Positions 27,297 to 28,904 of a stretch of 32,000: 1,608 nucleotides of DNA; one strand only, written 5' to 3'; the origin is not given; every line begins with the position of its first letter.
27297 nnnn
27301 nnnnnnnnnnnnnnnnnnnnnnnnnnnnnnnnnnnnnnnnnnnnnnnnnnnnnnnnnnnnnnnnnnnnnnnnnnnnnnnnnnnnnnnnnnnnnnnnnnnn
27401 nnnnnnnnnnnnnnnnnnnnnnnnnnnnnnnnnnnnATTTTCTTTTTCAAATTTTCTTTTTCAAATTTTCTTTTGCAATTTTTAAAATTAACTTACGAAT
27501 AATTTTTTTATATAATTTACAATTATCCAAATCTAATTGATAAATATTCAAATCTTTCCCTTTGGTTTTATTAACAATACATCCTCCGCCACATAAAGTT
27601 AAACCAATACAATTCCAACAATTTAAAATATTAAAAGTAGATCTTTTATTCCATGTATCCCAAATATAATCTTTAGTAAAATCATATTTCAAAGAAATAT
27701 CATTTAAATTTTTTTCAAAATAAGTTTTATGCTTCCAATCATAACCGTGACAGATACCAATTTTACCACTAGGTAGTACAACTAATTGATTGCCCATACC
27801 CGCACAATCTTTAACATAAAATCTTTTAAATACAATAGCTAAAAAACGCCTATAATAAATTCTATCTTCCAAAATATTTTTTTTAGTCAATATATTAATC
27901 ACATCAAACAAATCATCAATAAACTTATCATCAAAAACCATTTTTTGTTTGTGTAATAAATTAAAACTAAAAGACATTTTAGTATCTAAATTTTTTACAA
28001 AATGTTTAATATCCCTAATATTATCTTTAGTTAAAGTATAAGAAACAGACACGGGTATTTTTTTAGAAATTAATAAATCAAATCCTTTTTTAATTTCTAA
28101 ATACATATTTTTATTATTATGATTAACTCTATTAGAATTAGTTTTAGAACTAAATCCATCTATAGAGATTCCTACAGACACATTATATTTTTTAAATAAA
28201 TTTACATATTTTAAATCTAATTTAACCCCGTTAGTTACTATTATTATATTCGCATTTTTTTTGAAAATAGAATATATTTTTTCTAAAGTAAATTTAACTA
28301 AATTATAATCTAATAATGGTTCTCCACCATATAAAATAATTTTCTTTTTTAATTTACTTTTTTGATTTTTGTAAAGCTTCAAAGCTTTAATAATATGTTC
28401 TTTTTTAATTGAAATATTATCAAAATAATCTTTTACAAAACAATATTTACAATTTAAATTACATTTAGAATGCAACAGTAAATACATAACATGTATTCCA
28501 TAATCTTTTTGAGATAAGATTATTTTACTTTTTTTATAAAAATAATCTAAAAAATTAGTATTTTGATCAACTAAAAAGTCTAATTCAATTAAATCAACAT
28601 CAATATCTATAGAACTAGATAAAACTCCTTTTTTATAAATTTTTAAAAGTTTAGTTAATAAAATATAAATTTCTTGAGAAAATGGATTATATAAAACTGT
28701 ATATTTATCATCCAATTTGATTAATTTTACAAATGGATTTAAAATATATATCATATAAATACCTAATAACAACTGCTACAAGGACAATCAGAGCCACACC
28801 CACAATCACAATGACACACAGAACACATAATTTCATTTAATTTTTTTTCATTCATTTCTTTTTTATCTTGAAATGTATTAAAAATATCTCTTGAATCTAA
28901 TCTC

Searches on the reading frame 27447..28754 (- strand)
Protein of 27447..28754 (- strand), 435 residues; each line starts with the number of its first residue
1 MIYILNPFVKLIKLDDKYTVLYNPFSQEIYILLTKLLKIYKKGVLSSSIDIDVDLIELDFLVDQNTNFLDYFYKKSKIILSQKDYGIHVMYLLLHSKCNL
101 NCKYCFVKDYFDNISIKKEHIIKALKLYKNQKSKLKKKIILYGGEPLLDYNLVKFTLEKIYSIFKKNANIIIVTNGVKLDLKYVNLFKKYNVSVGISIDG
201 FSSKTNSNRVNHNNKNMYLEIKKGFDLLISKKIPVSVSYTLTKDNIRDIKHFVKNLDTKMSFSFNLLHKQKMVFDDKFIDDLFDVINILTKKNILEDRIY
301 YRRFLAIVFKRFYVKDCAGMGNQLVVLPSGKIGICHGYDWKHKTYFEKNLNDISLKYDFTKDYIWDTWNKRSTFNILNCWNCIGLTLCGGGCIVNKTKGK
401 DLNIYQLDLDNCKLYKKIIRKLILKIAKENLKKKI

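Call 5: search_protein_families(library=pfam, proteins=[window:27447-28754:-], max_evalue=0.01)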
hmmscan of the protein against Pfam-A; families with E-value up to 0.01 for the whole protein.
window:27447-28754:- (435 aa): 2 families
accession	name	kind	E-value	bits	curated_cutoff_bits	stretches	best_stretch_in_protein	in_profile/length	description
PF04055.27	Radical_SAM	-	1.1e-21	78.1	29.5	1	96-254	5-164/166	Radical SAM superfamily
PF13353.11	Fer4_12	-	8.6e-08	33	22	1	91-200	8-115/137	4Fe-4S single cluster domain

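Call 6: search_protein_families(library=ncbifam, proteins=[window:27447-28754:-], max_evalue=0.01)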
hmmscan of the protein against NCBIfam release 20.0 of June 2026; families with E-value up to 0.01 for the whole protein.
window:27447-28754:- (435 aa): 53 families (the best 25 are shown)
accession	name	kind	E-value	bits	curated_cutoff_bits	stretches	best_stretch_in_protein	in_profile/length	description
TIGR04136.1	rSAM_FibroRumin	equivalog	1.6e-45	155.8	400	1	84-422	87-449/458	FibroRumin system radical SAM peptide maturase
NF047865.1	rSAM_PapB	equivalog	4.8e-32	111.5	340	1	89-395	4-320/330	PapB family radical SAM/SPASM ranthipeptide maturase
TIGR03978.1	rSAM_paired_1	equivalog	1.2e-23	83.6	370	1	10-255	5-256/466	His-Xaa-Ser system radical SAM maturase HxsB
NF041707.1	rSAM_YhhB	equivalog_domain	8.3e-22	77.6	445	1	91-232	5-156/369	cyclophane-forming radical SAM/SPASM peptide maturase YhhB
TIGR03974.1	rSAM_six_Cys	equivalog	2e-21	76.4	425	1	48-421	56-444/451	thioether cross-link-forming SCIFF peptide maturase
NF038107.1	rSAM_NF038107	equivalog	4.2e-21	75.2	600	1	10-435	8-439/444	Cys-every-fifth radical SAM/SPASM peptide maturase CefB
NF041298.1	rSAM_mat_DynA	equivalog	5.1e-20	71.7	450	1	97-398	10-327/356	dynobactin maturation radical SAM/SPASM protein DynA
TIGR03942.1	sulfatase_rSAM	equivalog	1.1e-19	70.8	349.45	1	89-421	2-352/363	anaerobic sulfatase maturase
TIGR04064.1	rSAM_nif11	equivalog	7e-19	67.9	518.7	1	43-230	41-226/459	nif11-like peptide radical SAM maturase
NF041718.1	rSAM_phane_AMC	equivalog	4.2e-18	65.5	425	1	95-257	13-179/362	cyclophane-forming radical SAM peptide maturase AmcB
TIGR04163.1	rSAM_cobopep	equivalog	3e-17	62.5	375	1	88-256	64-235/428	peptide-modifying radical SAM enzyme CbpB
NF038283.1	viperin_w_prok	equivalog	4.6e-17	62.1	180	1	94-220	8-136/281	viperin family antiviral radical SAM protein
TIGR04261.1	rSAM_GlyRichRpt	subfamily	2.3e-16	59.8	310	1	96-251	5-168/363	cyclophane-forming radical SAM/SPASM peptide maturase GrrM/OscB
TIGR04083.1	rSAM_pep_methan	hypoth_equivalog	3.2e-16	59.2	300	1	88-431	1-348/376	TIGR04083 family peptide-modifying radical SAM enzyme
TIGR04269.1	SAM_SPASM_FxsB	subfamily_domain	3.6e-16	59.1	370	1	92-234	6-160/363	FxsB family cyclophane-forming radical SAM/SPASM peptide maturase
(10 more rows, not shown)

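Call 9: find_homologous_proteins(query=window:27447-28754:-, max_evalue=1e-10)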
Query window:27447-28754:- (435 aa): 21 proteins with E <= 1e-10 among 8000 candidates.
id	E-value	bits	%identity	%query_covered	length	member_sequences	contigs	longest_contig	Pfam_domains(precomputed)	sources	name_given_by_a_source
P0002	1.9e-281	952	100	100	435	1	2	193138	PF04055.28,PF13353.12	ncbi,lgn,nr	ncbi:MAG: radical SAM protein [Candidatus ainarchaeum sp.]|nr:radical SAM protein [Candidatus ainarc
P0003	2.2e-139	483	53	100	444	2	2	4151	PF04055.28,PF13353.12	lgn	-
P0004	2.6e-137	477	52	100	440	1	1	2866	PF04055.28,PF13353.12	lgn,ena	-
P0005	2.4e-114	401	46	100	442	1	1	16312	PF04055.28,PF13353.12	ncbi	-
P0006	1.5e-112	395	47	98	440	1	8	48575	PF04055.28,PF13353.12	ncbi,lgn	-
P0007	2.7e-109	384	46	98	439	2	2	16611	PF04055.28,PF13353.12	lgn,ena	-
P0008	6.5e-39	152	32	86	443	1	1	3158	PF13186.12,PF04055.28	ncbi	-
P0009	1.3e-35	142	31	92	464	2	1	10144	PF04055.28,PF13353.12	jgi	-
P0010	4.6e-34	136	32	73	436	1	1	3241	PF13186.12,PF04055.28,PF13353.12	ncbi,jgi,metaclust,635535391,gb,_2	metaclust:\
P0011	5.0e-34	136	31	85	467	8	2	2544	PF04055.28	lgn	-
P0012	8.4e-31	126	29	79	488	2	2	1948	PF04055.28,PF13353.12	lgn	-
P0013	1.9e-30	124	31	77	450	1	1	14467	PF04055.28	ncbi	ncbi:MAG: SPASM domain-containing protein [bacterium]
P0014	4.2e-29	120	29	91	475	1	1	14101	PF04055.28,PF13353.12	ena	-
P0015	3.3e-23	101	29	73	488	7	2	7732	PF04055.28,PF13353.12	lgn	-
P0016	1.0e-18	86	26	78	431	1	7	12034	PF04055.28,PF13353.12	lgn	-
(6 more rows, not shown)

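Call 11: find_encoding_contigs(protein=P0006, flank=10000, max_places=4)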
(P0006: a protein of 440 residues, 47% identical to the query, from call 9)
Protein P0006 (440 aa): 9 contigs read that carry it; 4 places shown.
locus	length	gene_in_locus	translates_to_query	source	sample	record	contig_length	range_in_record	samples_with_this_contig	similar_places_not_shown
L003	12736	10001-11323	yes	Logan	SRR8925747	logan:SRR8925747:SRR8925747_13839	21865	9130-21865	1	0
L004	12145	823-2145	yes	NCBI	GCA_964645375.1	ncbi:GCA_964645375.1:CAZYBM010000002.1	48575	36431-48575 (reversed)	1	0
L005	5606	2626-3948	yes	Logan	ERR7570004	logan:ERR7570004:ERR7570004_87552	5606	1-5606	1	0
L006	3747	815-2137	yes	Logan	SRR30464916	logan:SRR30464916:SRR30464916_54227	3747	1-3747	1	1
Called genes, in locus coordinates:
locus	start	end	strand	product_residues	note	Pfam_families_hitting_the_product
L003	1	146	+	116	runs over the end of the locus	-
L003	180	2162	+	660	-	PF00437:T2SSE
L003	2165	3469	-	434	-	-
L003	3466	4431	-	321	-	-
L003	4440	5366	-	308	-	PF00557:Peptidase_M24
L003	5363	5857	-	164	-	-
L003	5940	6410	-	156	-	PF03946:Ribosomal_L11_N, PF00298:Ribosomal_L11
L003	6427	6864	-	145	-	PF03439:Spt5-NGN, PF00467:KOW (weak)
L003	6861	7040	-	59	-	PF00584:SecE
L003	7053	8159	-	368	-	PF00091:Tubulin, PF12327:FtsZ_C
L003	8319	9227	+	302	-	PF01008:IF-2B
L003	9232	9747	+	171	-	PF13302:Acetyltransf_3, PF13420:Acetyltransf_4, PF00583:Acetyltransf_1, PF13508:Acetyltransf_7 (weak)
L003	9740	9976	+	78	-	-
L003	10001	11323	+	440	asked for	PF04055:Radical_SAM, PF13353:Fer4_12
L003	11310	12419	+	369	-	-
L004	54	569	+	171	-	PF13302:Acetyltransf_3, PF13420:Acetyltransf_4, PF00583:Acetyltransf_1, PF13508:Acetyltransf_7 (weak)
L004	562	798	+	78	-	-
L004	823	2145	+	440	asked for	PF04055:Radical_SAM, PF13353:Fer4_12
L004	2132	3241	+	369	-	-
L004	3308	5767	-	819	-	PF03104:DNA_pol_B_exo1, PF00136:DNA_pol_B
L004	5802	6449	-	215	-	-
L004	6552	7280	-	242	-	PF13290:CHB_HEX_C_1, PF13287:Fn3_assoc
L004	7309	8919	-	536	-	PF07581:Glug (faint)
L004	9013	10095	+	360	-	PF04894:Nre_N, PF04895:Nre_C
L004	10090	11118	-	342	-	PF00953:Glycos_transf_4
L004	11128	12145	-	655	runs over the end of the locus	PF02516:STT3, PF22627:AglB_core-like (faint)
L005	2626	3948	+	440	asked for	PF04055:Radical_SAM, PF13353:Fer4_12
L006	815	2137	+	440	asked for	PF04055:Radical_SAM, PF13353:Fer4_12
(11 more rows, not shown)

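Call 12: find_encoding_contigs(protein=P0005, flank=10000, max_places=3)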
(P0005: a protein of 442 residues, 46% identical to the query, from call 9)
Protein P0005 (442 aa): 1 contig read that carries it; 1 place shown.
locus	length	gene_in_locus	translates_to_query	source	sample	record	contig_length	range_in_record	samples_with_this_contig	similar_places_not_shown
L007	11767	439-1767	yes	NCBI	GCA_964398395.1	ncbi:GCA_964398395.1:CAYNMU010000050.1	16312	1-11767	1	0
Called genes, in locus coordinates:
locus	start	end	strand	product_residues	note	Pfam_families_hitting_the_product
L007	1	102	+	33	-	?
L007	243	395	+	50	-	-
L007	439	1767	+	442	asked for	PF13353:Fer4_12 (weak), PF04055:Radical_SAM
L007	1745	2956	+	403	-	PF19974:TCAD9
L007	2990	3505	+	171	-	PF13302:Acetyltransf_3, PF13420:Acetyltransf_4 (weak), PF00583:Acetyltransf_1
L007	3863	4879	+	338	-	PF12706:Lactamase_B_2 (weak), PF16661:Lactamase_B_6, PF07521:RMMBL (faint)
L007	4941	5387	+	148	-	PF00293:NUDIX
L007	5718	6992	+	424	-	PF02403:Seryl_tRNA_N, PF00587:tRNA-synt_2b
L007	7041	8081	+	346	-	PF01408:GFO_IDH_MocA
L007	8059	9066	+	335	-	PF07478:Dala_Dala_lig_C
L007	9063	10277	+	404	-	PF01071:GARS_A, PF02655:ATP-grasp_3, PF02786:CPSase_L_D2 (weak), PF07478:Dala_Dala_lig_C, PF13535:ATP-grasp_4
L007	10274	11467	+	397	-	PF04389:Peptidase_M28 (faint), PF01546:Peptidase_M20, PF07687:M20_dimer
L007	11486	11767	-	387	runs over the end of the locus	PF01408:GFO_IDH_MocA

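Call 13: find_encoding_contigs(protein=P0007, flank=10000, max_places=3)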
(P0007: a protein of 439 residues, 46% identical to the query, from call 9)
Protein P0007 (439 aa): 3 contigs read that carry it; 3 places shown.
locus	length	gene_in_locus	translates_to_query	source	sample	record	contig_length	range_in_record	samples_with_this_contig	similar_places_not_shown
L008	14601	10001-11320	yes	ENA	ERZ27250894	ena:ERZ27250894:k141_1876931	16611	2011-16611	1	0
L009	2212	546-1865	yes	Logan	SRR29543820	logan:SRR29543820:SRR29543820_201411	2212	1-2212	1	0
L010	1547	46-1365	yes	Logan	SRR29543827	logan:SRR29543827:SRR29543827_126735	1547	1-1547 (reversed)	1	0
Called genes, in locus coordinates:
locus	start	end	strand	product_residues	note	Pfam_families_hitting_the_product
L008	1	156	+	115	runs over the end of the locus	-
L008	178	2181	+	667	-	PF00437:T2SSE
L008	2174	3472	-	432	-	-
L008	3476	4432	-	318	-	-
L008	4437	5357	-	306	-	PF00557:Peptidase_M24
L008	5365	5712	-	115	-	-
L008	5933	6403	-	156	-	PF03946:Ribosomal_L11_N, PF00298:Ribosomal_L11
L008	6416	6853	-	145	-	PF03439:Spt5-NGN, PF00467:KOW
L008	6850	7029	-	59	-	PF00584:SecE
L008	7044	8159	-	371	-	PF00091:Tubulin, PF12327:FtsZ_C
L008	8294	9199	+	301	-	PF01008:IF-2B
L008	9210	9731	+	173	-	PF13302:Acetyltransf_3, PF13420:Acetyltransf_4, PF00583:Acetyltransf_1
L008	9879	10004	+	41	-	-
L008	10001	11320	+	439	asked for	PF04055:Radical_SAM, PF13353:Fer4_12 (weak)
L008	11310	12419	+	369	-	PF01636:APH (weak)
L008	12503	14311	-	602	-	PF13392:HNH_3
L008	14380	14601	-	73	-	?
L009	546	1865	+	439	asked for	PF04055:Radical_SAM, PF13353:Fer4_12 (weak)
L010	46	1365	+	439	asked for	PF04055:Radical_SAM, PF13353:Fer4_12 (weak)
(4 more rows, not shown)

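Call 15: find_encoding_contigs(protein=P0003, flank=5000, max_places=3)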
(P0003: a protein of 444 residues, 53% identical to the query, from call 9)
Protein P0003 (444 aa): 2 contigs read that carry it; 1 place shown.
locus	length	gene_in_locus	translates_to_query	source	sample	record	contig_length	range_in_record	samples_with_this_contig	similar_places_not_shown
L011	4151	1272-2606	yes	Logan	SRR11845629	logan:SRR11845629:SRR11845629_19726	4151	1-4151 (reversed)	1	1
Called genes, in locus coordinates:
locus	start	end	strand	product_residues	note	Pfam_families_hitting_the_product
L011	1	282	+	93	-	?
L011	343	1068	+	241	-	PF13489:Methyltransf_23, PF13847:Methyltransf_31, PF08241:Methyltransf_11, PF08242:Methyltransf_12, PF13649:Methyltransf_25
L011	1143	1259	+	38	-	-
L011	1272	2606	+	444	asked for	PF04055:Radical_SAM, PF13353:Fer4_12 (weak)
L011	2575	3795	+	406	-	-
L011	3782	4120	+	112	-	-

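Call 16: find_encoding_contigs(protein=P0004, flank=5000, max_places=3)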
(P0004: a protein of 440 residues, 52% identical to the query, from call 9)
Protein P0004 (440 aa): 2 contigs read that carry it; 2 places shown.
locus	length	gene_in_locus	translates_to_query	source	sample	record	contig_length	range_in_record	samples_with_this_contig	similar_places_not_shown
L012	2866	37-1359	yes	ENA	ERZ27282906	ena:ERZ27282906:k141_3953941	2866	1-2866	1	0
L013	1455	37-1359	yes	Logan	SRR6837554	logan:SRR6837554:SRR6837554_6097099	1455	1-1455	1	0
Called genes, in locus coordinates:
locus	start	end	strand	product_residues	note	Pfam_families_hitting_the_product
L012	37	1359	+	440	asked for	PF04055:Radical_SAM, PF13353:Fer4_12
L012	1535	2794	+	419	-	PF13173:AAA_14, PF13635:DUF4143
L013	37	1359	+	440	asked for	PF04055:Radical_SAM, PF13353:Fer4_12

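Call 20: find_related_loci(query=A1, collection=genome_contigs, flank=6000)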
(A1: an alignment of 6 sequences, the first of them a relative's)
Query A1 (435 aa) in genome_contigs; peptide patterns used: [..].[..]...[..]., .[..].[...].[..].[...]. (x = any residue, [..] = any of these).
449 stretches matched a pattern; 14 encode a relative of the query (tblastn E <= 1e-3); 14 distinct loci.
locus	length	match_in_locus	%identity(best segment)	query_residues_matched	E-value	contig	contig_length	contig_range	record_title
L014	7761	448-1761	46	2-435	6e-120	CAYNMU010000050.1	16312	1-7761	MAG TPA_asm: uncultured Eubacteriales bacterium isolate SRP284006_co1_363 genome assembly, contig: NODE_6076_length_1631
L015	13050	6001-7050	33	88-423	7e-50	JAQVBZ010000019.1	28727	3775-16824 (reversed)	MAG: Candidatus Paceibacterota bacterium isolate STD2_77 NODE_5731_length_28727_cov_5.756329_Sandtown_D2, whole genome s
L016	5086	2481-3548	30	88-429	1e-49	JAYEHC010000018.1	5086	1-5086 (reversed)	MAG: Patescibacteria group bacterium isolate MAG229 MAG229_18, whole genome shotgun sequence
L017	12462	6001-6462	38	84-238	4e-19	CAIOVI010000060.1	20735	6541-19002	uncultured bacterium isolate MJ110830A_bin-153 genome assembly, contig: bin-153:60/63, whole genome shotgun sequence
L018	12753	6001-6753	28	92-333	5e-16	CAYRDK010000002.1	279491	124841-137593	MAG TPA_asm: uncultured Planctomycetia bacterium isolate binchicken_co266_257 genome assembly, contig: NODE_59_length_27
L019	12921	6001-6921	23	84-393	9e-16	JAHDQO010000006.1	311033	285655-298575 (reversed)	MAG: Tissierellales bacterium isolate SM3-B4.1 k141_30931, whole genome shotgun sequence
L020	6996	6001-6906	24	98-392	4e-15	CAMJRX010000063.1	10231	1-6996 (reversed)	MAG: uncultured Selenomonadales bacterium isolate SRR12081294_bin.75_metaWRAP_v1.3_MAG genome assembly, contig: ERZ12289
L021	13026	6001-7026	23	92-423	1e-14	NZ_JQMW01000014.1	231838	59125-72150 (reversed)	Clostridium sp. KNHs214 CC89DRAFT_scf7180000000031_quiver.9_C, whole genome shotgun sequence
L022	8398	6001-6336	36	90-200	4e-13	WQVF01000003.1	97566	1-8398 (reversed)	MAG: Defluviitaleaceae bacterium isolate Emb289P1bin126 Ga0123355_10000088, whole genome shotgun sequence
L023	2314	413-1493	31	87-247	9e-10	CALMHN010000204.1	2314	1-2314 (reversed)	MAG TPA_asm: uncultured bacterium isolate SRR5007354_bin.6_CONCOCT_v1.1_MAG genome assembly, contig: ERZ778036.36326, wh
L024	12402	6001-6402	28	90-224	3e-9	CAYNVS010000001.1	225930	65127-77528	MAG TPA_asm: uncultured Myxococcales bacterium isolate binchicken_co20_60 genome assembly, contig: NODE_103_length_22593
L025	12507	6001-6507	28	91-254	2e-8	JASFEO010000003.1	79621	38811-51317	MAG: Candidatus Pacearchaeota archaeon isolate D0606M12metaG_Bin_371 D0606M12metaG_FD_scaffold_14_c1, whole genome shotg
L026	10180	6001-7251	34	96-200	6e-7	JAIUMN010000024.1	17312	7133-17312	MAG: Candidatus Gracilibacteria bacterium isolate PBR18_bin29 bin29.contig0023, whole genome shotgun sequence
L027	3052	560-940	30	87-200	6e-7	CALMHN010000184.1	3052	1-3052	MAG TPA_asm: uncultured bacterium isolate SRR5007354_bin.6_CONCOCT_v1.1_MAG genome assembly, contig: ERZ778036.25604, wh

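Call 21: find_related_loci(query=A1, collection=metagenome_contigs, flank=4000)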
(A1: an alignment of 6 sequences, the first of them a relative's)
Query A1 (435 aa) in metagenome_contigs; peptide patterns used: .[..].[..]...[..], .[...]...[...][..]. (x = any residue, [..] = any of these).
600 stretches matched a pattern (row limit reached: there are more); 295 encode a relative of the query (tblastn E <= 1e-3); the best 80 are kept; 80 distinct loci.
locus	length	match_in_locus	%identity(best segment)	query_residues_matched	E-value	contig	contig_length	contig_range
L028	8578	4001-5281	46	2-428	9e-113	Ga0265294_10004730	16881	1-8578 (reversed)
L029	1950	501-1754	31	1-419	8e-58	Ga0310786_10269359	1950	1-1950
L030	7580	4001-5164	29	54-423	1e-47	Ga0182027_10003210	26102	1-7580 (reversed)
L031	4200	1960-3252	30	21-433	7e-46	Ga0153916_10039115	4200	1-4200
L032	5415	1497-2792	31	15-423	1e-45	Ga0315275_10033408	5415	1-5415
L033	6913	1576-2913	27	5-428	2e-43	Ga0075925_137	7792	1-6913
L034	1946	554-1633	30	87-428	1e-43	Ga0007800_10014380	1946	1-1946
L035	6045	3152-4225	30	87-423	2e-42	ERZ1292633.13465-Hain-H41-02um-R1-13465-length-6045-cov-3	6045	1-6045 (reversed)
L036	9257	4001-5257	27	35-423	3e-38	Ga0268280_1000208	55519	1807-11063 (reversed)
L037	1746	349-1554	26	46-430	2e-37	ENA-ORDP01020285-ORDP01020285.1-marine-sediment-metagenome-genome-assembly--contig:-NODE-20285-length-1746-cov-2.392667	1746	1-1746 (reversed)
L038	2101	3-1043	30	98-423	5e-35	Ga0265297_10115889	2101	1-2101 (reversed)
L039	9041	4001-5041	30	84-423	9e-33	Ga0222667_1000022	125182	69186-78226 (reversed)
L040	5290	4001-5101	26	46-408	1e-26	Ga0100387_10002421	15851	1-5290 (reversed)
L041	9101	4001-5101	26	46-408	1e-26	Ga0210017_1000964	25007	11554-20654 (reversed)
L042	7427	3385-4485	26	46-408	1e-26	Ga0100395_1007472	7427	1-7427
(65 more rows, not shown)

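Call 28: search_protein_families(library=pfam, proteins=[L011:2575-3795:+, L004:2132-3241:+, L007:1745-2956:+, L011:3782-4120:+], max_evalue=10)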
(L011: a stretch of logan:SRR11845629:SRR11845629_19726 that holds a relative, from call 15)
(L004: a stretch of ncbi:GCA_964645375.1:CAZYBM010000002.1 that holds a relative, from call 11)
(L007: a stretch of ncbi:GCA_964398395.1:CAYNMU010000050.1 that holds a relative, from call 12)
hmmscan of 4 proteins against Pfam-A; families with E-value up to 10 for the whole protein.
L011:2575-3795:+ (406 aa): 2 families
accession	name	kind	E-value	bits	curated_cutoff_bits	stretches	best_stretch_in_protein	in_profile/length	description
PF19974.5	TCAD9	-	0.0013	18.4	40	1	302-345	297-342/429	Ternary complex associated domain 9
PF01636.29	APH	-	0.11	12.6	23.2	1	304-341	170-210/239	Phosphotransferase enzyme family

L004:2132-3241:+ (369 aa): 2 families
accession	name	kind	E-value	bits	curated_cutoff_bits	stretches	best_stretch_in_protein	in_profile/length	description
PF01636.29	APH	-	0.00024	21.4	23.2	1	250-314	153-220/239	Phosphotransferase enzyme family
PF19974.5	TCAD9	-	0.00059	19.5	40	1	262-302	294-336/429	Ternary complex associated domain 9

L007:1745-2956:+ (403 aa): 3 families
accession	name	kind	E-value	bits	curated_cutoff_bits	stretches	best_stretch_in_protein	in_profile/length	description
PF19974.5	TCAD9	-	4.8e-08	33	40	1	300-340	299-340/429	Ternary complex associated domain 9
PF01636.29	APH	-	0.00057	20.2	23.2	1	286-326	156-198/239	Phosphotransferase enzyme family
PF01163.29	RIO1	-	0.00091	19.3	22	1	291-323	117-149/187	RIO domain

L011:3782-4120:+ (112 aa): 1 family
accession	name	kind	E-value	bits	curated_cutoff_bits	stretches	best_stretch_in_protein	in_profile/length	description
PF00391.29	PEP-utilizers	-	2.6e-05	24.2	23.1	1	32-81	3-50/72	PEP-utilising enzyme, mobile domain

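Call 31: search_solved_structures(query=A1, max_evalue=0.00001)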
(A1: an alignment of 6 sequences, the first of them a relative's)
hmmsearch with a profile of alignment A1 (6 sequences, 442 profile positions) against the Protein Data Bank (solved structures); distinct sequences matched with E-value up to 0.00001: 10.
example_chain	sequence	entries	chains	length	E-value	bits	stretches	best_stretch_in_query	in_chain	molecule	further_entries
8vpo_A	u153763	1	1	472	5e-25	91.6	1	45-429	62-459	Radical SAM core domain-containing protein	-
5wgg_A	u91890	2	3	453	1.8e-22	83.1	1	38-422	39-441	Radical SAM domain protein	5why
4k36_A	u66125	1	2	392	1.2e-15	60.6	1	98-405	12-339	Anaerobic sulfatase-maturating enzyme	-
4k37_A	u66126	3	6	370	1.9e-15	60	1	98-404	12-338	Anaerobic sulfatase-maturating enzyme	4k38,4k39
9gm3_A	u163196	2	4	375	5.9e-15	58.4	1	88-232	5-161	ChlB radical SAM domain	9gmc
6efn_A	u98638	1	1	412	3.3e-09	39.4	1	95-260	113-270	Sporulation killing factor maturation protein SkfB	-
2fb2_A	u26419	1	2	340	5e-08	35.5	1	89-257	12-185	Molybdenum cofactor biosynthesis protein A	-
1tv7_A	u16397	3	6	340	5.3e-08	35.5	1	89-257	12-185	Molybdenum cofactor biosynthesis protein A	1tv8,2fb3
5vsl_A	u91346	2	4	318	4.6e-06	29.1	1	91-260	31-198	Radical S-adenosyl methionine domain-containing protein 2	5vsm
6q2p_A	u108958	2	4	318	4.7e-06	29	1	91-260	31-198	Radical S-adenosyl methionine domain-containing protein 2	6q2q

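Call 46: search_protein_families(library=pfam, proteins=[L011:343-1068:+, L004:54-569:+], max_evalue=0.001)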
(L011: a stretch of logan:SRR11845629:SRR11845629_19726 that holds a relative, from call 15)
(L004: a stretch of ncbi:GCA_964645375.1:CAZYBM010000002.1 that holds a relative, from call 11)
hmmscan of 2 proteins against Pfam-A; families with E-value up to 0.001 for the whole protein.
L011:343-1068:+ (241 aa): 10 families
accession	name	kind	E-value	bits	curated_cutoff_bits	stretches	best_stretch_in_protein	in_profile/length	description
PF13847.12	Methyltransf_31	-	1.4e-14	54.4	27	1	38-139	4-111/145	Methyltransferase domain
PF13649.12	Methyltransf_25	-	5e-14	53.2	27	1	41-133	1-97/97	Methyltransferase domain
PF08241.18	Methyltransf_11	-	1.1e-13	52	21.2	1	42-137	1-95/95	Methyltransferase domain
PF08242.18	Methyltransf_12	-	3.4e-13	50.6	30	1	42-135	1-98/98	Methyltransferase domain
PF13489.12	Methyltransf_23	-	2.4e-11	44.1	27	1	27-139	12-118/164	Methyltransferase domain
PF05175.20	MTS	-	4.7e-05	23.5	23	1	35-104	30-104/170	Methyltransferase small domain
PF07021.18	MetW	-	4.9e-05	23.5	21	1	40-80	16-57/193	Methionine biosynthesis protein MetW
PF02353.26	CMAS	-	7.1e-05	22.7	27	1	40-138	65-165/273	Mycolic acid cyclopropane synthetase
PF03848.20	TehB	-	0.00014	21.8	20.4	1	39-158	32-153/193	Tellurite resistance protein TehB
PF01209.24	Ubie_methyltran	-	0.00027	20.8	20.1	1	36-135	46-149/233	ubiE/COQ5 methyltransferase family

L004:54-569:+ (171 aa): 4 families
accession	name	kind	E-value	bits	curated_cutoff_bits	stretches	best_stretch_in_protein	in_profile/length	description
PF13302.13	Acetyltransf_3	-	1.3e-21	78.1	25.4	1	9-144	2-137/138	Acetyltransferase (GNAT) domain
PF00583.31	Acetyltransf_1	-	3.1e-15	56.9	20.7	1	44-144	19-116/116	Acetyltransferase (GNAT) family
PF13420.13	Acetyltransf_4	-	1.4e-10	41.9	24.3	1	11-164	1-154/155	Acetyltransferase (GNAT) domain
PF13508.13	Acetyltransf_7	-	4.2e-06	27.5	27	1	63-144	4-82/84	Acetyltransferase (GNAT) domain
